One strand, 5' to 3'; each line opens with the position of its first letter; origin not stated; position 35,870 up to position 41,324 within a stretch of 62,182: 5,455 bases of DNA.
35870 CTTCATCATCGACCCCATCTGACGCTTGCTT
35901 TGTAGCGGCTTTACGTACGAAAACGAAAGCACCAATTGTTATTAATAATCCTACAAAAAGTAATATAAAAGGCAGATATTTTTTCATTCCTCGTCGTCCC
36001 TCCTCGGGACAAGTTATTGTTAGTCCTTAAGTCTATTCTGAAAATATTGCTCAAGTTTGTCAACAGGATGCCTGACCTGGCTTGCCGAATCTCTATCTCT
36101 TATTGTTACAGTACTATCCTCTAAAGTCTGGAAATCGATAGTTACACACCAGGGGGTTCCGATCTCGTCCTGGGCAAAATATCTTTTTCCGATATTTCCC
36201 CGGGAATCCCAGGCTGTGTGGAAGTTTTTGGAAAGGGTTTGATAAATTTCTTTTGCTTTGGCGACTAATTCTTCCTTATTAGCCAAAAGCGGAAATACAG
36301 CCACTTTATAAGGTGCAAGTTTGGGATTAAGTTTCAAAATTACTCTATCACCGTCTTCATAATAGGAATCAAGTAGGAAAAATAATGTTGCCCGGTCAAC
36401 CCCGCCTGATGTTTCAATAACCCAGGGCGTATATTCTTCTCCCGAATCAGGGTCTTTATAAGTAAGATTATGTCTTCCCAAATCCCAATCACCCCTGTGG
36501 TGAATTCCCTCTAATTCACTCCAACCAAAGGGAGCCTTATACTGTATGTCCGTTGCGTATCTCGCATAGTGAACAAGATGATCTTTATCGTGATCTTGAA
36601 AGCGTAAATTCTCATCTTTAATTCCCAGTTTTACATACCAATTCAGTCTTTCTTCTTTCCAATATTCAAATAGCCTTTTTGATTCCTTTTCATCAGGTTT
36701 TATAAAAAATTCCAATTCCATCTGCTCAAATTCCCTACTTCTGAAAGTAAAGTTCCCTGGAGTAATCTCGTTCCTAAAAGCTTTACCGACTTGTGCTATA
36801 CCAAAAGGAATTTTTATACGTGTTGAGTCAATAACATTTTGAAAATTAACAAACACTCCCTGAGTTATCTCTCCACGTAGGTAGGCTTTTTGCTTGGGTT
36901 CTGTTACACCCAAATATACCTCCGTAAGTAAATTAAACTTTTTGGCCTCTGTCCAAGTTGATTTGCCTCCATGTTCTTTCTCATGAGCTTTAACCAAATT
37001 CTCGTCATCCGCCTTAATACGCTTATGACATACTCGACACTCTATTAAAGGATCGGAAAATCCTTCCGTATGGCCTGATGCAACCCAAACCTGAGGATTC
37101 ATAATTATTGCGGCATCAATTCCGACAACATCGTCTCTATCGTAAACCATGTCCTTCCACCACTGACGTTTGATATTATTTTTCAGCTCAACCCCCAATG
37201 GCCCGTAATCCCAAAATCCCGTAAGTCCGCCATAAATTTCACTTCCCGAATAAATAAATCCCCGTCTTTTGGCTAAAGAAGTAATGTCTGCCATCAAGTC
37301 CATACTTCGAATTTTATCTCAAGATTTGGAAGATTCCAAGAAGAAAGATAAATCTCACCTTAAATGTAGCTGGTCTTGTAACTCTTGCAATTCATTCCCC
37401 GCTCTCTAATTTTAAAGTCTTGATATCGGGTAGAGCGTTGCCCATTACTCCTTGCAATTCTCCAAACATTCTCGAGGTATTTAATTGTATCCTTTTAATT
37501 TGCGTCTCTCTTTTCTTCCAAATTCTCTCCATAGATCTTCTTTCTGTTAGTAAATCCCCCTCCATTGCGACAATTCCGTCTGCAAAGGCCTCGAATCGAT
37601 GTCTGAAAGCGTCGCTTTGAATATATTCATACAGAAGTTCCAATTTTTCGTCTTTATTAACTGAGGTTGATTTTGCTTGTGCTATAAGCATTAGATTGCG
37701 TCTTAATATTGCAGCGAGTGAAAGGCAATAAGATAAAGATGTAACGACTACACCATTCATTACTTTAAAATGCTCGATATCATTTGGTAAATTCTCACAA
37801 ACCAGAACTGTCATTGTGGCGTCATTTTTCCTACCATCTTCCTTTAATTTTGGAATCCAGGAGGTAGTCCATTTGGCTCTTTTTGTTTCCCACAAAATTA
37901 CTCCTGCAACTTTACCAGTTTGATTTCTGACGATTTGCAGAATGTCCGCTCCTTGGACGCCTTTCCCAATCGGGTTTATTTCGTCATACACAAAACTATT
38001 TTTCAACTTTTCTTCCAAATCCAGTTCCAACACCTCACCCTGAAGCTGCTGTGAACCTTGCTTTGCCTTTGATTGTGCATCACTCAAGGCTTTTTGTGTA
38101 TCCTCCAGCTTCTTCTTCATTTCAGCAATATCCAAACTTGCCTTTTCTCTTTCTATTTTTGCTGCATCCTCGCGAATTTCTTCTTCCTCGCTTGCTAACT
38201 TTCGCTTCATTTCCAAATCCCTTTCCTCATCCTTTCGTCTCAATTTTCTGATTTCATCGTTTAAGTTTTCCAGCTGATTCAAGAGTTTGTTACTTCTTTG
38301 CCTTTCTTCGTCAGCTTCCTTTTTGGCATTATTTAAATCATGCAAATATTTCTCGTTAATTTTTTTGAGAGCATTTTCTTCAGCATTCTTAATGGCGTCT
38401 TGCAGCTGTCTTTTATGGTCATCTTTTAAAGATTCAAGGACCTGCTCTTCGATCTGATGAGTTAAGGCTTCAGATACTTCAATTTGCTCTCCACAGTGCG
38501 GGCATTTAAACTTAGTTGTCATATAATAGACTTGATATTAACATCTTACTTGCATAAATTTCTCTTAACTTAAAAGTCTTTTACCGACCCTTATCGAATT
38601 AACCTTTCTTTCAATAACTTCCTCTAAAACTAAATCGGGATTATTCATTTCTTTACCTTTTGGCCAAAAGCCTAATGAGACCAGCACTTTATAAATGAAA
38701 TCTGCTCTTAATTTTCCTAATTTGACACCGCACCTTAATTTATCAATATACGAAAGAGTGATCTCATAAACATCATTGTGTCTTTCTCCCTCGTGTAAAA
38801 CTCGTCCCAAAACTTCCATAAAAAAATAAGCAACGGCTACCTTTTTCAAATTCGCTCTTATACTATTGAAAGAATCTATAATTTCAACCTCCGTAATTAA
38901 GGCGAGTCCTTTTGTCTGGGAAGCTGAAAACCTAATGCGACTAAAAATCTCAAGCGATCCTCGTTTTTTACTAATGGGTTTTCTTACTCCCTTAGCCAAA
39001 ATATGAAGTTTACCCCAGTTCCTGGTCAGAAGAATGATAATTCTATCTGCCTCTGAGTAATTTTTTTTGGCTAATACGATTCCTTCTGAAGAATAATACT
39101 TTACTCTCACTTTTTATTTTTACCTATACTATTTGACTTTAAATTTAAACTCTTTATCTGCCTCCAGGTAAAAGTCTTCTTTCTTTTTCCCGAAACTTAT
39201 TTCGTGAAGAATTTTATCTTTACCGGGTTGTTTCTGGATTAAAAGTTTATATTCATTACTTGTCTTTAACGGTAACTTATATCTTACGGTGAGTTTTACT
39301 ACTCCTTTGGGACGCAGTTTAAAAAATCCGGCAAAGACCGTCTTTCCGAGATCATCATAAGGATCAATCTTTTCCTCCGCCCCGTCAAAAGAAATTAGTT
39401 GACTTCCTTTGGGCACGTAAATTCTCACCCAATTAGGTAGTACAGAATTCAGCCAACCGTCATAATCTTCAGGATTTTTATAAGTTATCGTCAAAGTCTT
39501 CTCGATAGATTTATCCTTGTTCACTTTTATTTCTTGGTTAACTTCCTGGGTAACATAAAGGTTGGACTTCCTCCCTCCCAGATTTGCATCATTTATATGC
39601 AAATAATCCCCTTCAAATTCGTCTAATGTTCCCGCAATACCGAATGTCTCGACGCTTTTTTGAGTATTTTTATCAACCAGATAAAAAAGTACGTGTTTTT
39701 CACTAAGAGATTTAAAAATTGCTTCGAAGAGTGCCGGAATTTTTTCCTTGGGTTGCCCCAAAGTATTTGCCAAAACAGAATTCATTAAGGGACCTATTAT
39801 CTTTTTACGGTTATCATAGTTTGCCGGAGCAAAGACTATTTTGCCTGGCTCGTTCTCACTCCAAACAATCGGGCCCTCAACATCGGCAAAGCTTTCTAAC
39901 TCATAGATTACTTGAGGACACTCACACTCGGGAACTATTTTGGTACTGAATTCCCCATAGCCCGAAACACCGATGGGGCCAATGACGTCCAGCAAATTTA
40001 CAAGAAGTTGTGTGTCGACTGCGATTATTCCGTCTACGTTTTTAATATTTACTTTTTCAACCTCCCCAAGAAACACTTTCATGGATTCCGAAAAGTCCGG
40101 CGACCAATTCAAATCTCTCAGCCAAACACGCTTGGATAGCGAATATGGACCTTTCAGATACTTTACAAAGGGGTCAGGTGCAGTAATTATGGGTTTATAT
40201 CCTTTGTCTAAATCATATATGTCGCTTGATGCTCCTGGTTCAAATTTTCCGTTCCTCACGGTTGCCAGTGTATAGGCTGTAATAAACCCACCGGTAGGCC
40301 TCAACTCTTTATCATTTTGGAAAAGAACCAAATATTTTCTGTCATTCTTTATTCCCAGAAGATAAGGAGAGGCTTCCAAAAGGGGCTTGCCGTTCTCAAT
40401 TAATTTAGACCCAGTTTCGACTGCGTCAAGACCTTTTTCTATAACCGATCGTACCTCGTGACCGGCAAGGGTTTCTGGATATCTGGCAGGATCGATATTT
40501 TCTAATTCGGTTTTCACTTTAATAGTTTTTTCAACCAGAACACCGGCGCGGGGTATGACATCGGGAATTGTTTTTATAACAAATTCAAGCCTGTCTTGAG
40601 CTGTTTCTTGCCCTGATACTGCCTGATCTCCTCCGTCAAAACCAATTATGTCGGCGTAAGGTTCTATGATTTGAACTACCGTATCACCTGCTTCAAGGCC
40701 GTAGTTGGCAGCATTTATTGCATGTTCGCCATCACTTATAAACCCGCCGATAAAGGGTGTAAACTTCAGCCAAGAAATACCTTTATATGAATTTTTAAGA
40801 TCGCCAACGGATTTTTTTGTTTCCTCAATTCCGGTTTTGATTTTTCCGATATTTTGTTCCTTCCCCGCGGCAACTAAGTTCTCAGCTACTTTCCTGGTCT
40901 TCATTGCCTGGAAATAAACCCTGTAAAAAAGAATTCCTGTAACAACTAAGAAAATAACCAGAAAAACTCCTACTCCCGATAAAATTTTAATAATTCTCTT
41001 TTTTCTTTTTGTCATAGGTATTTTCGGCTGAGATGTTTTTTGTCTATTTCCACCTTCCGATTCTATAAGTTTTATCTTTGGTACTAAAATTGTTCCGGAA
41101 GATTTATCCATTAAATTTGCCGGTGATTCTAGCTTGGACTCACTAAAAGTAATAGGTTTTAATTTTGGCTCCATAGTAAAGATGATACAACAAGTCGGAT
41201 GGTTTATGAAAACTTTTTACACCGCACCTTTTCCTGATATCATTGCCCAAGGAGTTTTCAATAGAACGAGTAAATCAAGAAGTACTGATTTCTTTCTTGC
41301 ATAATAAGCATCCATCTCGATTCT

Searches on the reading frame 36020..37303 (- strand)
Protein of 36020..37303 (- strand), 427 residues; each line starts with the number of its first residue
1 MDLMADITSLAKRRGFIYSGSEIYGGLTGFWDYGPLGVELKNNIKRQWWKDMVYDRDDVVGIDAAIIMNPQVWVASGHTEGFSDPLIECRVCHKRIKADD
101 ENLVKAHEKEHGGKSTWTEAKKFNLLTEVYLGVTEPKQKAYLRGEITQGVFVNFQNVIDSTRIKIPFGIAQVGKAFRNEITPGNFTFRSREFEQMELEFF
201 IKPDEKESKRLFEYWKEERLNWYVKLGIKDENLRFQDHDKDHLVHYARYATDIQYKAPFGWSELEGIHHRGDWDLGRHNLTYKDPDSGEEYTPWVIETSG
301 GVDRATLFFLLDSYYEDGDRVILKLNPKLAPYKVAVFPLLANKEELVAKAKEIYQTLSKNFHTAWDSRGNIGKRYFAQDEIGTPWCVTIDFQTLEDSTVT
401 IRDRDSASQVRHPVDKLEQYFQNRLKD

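Call 41: search_protein_families(library=pfam, proteins=[window:36020-37303:-], max_evalue=0.00001)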
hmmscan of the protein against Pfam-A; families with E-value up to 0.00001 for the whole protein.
window:36020-37303:- (427 aa): 2 families
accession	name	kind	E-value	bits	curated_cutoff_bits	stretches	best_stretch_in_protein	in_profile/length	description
PF03129.25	HGTP_anticodon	-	2.8e-19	69.5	21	1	333-423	1-93/94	Anticodon binding domain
PF00587.30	tRNA-synt_2b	-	3.8e-08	34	29.3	1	137-305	8-171/179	tRNA synthetase class II core domain (G, H, P, S and T)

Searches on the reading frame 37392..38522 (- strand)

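Call 41: search_protein_families(library=pfam, proteins=[window:37392-38522:-], max_evalue=0.00001)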
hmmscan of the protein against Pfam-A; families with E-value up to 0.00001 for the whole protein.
window:37392-38522:- (376 aa): 1 family
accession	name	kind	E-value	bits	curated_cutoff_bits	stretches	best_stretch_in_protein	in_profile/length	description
PF09903.14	DUF2130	-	1.1e-55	189.2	26.7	1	131-373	4-253/255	Uncharacterized protein conserved in bacteria (DUF2130)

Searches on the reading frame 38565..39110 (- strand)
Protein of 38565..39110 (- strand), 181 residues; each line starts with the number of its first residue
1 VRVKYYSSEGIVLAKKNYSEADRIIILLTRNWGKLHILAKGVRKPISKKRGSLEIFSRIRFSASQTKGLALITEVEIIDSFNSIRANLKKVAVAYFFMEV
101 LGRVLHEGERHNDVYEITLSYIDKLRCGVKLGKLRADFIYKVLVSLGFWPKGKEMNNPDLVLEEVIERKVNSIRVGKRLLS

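Call 41: search_protein_families(library=pfam, proteins=[window:38565-39110:-], max_evalue=0.00001)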
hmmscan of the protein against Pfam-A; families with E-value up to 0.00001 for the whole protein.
window:38565-39110:- (181 aa): 1 family
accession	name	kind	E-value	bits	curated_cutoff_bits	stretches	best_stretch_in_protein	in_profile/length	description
PF11967.14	RecO_N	-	1.2e-20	73.8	27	1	5-81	3-80/80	Recombination protein O N terminal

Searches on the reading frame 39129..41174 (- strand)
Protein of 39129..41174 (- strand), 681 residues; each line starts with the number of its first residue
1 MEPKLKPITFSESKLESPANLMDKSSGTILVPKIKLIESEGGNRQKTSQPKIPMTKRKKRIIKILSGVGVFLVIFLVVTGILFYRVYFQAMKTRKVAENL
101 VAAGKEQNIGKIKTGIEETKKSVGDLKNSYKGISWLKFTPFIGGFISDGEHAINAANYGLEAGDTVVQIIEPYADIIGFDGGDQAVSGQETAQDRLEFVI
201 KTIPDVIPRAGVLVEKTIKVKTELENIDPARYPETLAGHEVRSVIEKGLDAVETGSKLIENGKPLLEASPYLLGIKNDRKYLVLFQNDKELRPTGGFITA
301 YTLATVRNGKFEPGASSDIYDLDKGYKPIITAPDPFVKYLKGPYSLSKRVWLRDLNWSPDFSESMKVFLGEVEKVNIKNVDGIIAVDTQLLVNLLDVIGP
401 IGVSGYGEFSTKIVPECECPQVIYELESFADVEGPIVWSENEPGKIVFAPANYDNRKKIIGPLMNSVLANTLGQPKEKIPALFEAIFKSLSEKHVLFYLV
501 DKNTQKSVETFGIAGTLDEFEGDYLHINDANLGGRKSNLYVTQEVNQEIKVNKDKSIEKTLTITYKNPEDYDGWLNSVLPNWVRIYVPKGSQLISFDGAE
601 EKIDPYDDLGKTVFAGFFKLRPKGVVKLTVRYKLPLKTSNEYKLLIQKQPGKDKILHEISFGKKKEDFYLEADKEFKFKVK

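Call 41: search_protein_families(library=pfam, proteins=[window:39129-41174:-], max_evalue=0.00001)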
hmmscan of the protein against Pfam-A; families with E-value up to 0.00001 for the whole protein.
window:39129-41174:- (681 aa): 1 family
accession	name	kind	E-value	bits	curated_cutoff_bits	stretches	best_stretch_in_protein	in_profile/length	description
PF13196.11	DUF4012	-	5.2e-24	85.8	28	1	278-407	3-127/144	Protein of unknown function (DUF4012)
